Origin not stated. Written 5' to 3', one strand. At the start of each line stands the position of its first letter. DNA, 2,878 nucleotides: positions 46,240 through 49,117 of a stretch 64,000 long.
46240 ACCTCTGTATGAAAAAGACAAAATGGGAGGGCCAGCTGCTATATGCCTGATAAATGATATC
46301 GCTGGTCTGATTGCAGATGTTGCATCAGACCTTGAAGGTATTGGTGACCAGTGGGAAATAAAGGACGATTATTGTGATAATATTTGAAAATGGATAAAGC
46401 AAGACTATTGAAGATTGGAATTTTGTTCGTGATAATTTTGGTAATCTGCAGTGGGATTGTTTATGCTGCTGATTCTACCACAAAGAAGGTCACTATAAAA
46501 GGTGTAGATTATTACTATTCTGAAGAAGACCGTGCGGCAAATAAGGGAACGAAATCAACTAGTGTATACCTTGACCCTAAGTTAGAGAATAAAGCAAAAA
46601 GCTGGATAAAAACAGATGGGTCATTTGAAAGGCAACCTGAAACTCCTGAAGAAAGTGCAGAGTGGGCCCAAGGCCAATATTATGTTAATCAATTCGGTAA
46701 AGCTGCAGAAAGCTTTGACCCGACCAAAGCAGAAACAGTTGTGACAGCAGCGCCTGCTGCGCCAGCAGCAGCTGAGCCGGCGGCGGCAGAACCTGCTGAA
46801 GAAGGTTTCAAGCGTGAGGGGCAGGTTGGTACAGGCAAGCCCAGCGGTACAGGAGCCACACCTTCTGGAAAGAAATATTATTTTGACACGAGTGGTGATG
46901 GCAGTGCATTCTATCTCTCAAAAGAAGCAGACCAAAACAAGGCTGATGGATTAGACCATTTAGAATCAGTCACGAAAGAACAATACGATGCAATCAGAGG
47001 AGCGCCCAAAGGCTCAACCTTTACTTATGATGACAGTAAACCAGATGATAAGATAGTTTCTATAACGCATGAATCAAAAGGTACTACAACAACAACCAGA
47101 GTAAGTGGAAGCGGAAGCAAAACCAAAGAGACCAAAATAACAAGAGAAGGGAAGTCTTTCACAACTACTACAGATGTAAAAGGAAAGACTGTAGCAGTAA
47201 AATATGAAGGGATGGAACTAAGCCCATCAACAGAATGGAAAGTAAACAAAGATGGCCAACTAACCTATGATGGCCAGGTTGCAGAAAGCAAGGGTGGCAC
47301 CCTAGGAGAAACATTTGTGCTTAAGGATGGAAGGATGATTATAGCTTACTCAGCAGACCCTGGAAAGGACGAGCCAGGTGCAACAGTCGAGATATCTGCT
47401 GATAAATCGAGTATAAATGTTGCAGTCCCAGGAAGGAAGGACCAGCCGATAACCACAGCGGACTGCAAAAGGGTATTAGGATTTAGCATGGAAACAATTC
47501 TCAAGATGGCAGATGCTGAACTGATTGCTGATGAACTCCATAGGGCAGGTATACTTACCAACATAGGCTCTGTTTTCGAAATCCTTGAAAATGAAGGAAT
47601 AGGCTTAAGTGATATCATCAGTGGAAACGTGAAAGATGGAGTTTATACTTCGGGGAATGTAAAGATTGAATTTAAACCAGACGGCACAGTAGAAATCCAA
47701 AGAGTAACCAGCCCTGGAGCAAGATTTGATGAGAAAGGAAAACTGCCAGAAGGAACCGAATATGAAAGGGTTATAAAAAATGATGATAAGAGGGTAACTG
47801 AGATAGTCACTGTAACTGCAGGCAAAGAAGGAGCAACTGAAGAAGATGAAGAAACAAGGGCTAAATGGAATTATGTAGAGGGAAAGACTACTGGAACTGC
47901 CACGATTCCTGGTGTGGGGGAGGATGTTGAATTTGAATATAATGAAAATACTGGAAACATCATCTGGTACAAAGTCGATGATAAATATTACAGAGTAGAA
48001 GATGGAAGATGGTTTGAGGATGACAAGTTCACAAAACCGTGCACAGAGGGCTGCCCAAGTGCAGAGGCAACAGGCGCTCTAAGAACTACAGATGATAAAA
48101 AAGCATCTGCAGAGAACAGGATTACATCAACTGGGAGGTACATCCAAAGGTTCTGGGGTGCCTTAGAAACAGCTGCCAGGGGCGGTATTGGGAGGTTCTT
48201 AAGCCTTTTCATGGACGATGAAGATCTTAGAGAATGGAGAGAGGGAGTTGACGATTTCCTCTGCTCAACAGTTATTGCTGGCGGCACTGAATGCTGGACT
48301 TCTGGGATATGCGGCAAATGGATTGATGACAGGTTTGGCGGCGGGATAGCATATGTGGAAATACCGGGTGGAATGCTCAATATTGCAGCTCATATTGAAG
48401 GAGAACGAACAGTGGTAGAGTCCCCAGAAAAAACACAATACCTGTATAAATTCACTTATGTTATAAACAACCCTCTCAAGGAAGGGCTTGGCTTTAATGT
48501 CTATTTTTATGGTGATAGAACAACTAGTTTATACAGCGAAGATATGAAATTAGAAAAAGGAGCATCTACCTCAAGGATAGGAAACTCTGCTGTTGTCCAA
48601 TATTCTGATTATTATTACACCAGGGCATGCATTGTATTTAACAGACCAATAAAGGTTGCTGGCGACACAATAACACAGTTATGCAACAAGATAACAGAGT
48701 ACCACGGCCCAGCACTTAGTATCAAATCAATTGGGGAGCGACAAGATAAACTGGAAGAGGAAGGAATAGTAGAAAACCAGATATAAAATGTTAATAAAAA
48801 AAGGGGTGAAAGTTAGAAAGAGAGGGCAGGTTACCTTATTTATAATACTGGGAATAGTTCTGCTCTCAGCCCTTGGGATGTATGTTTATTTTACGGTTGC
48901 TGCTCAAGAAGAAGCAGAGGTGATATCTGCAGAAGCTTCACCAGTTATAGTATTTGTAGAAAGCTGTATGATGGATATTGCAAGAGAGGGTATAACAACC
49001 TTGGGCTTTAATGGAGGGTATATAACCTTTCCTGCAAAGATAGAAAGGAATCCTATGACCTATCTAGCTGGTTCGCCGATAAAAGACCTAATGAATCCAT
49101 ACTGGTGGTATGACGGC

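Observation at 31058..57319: Duplicated operonic module of four uncharacterised membrane/surface protein families (A-B-C-D): candidate novel envelope apparatus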

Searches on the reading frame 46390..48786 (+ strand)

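Call 6: search_protein_families(library=pfam, proteins=[window:46390-48786:+], max_evalue=0.1)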
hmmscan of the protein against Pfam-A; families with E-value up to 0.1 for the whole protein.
window:46390-48786:+ (798 aa): 1 family
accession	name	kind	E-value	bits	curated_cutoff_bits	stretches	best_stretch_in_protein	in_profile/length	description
PF18675.7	HepII_C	-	0.083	13.3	26.1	0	258-305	29-75/88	Heparinase II C-terminal domain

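Call 36: search_protein_families(library=ncbifam, proteins=[window:46390-48786:+], max_evalue=0.1)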
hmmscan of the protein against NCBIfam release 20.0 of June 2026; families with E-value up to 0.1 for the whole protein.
window:46390-48786:+ (798 aa): 0 families

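Call 74: search_protein_families(library=phrogs, proteins=[window:46390-48786:+], max_evalue=0.01)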
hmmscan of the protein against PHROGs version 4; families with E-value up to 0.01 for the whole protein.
window:46390-48786:+ (798 aa): 0 families

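Call 89: search_protein_families(library=pfam, alignment_id=A8, max_evalue=0.01)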
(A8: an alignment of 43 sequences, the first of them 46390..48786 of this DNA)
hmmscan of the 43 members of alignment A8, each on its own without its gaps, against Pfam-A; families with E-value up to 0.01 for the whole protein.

A. member 1, window:46390-48786:+ (798 aa): 0 families

B. families by the number of members that match (of 43 scanned): 21 families
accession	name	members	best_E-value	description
PF00526.23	Dicty_CTDC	4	6.8e-05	Dictyostelium (slime mold) repeat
PF01835.25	MG2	3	0.00072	MG2 domain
PF07705.17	CARDB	2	2.3e-05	CARDB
PF18884.5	TSP3_bac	1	2.6e-09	Bacterial TSP3 repeat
PF11797.14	WxLIP_HBD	1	5.3e-05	WxL Interacting Protein, host binding domain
PF10633.15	NPCBM_assoc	1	0.00045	NPCBM-associated, NEW3 domain of alpha-galactosidase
PF04361.18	DUF494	1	0.00052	Protein of unknown function (DUF494)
PF15418.12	DUF4625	1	0.00056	Domain of unknown function (DUF4625)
PF21827.1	New_glue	1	0.0023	New glue protein family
PF13405.12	EF-hand_6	1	0.0027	EF-hand domain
PF00036.39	EF-hand_1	1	0.0028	EF hand domain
PF09608.15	Alph_Pro_TM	1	0.0029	Putative transmembrane protein (Alph_Pro_TM)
PF19007.6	DUF5736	1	0.0031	Domain of unknown function (DUF5736)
PF12672.12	DUF3793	1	0.004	Protein of unknown function (DUF3793)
PF13202.12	EF-hand_5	1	0.0043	EF hand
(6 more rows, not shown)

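Call 102: search_protein_families(library=padloc, proteins=[window:46390-48786:+], max_evalue=0.01)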
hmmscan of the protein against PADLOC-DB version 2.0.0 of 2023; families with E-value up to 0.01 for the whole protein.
window:46390-48786:+ (798 aa): 0 families

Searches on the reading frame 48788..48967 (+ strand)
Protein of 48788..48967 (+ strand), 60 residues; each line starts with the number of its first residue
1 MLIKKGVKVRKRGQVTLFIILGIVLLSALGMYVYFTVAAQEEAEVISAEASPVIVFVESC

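Call 78: search_protein_families(library=pfam, proteins=[window:48788-48967:+], max_evalue=10)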
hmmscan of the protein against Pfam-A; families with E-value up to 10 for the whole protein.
seq(60 aa): 1 family
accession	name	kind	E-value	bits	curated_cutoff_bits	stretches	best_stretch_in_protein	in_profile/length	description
PF09605.15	Trep_Strep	-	0.012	16.1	28.7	1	8-38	53-83/185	Hypothetical bacterial integral membrane protein (Trep_Strep)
